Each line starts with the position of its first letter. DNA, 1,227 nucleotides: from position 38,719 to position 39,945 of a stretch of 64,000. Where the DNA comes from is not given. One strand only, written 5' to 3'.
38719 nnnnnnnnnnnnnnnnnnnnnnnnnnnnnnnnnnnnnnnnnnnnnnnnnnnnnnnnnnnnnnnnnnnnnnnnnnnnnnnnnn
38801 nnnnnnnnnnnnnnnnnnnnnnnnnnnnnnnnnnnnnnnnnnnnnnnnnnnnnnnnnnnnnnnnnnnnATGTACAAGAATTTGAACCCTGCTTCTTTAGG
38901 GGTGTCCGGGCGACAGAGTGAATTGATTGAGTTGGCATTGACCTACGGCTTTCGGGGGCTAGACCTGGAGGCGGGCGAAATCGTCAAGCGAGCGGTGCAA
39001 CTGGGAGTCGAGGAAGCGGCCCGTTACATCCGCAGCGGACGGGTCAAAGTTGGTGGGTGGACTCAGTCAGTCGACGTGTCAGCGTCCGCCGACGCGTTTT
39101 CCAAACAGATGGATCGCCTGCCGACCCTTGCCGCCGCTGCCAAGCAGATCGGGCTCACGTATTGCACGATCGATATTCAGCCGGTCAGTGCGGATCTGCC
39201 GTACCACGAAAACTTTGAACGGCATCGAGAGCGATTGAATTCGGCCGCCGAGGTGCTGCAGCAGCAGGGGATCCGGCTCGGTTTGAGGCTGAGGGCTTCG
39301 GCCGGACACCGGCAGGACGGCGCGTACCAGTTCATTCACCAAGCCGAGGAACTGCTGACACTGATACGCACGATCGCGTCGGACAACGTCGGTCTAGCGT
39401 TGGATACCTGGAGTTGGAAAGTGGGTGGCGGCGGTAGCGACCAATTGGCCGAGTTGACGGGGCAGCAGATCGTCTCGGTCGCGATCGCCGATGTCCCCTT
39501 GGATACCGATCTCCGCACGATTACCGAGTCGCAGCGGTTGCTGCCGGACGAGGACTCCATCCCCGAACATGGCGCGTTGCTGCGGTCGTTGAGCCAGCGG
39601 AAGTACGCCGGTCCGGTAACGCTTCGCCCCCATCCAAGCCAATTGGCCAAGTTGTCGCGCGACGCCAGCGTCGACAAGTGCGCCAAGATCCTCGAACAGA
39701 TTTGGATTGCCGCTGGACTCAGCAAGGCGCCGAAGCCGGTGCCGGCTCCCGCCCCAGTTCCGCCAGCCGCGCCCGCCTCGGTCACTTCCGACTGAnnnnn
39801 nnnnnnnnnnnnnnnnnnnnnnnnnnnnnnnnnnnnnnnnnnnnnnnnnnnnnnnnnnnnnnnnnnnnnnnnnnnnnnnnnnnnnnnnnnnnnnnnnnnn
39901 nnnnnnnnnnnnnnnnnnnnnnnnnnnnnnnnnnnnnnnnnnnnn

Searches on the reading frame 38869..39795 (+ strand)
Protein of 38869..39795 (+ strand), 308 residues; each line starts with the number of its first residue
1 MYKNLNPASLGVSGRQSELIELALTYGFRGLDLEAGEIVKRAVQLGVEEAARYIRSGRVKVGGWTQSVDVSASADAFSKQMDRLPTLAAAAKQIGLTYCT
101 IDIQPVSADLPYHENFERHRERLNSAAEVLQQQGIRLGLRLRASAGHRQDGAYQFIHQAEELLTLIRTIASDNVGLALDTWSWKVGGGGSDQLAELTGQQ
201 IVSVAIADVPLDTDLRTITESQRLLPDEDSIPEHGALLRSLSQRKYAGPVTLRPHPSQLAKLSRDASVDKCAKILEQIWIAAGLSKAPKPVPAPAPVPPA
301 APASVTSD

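Call 62: search_protein_families(library=pfam, proteins=[window:38869-39795:+], max_evalue=0.00001)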
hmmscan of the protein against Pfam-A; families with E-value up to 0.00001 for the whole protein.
window:38869-39795:+ (308 aa): 1 family
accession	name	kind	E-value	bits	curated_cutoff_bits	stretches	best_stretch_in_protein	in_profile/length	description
PF01261.30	AP_endonuc_2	-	1.1e-15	58.5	31.1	1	21-256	2-231/249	Xylose isomerase-like TIM barrel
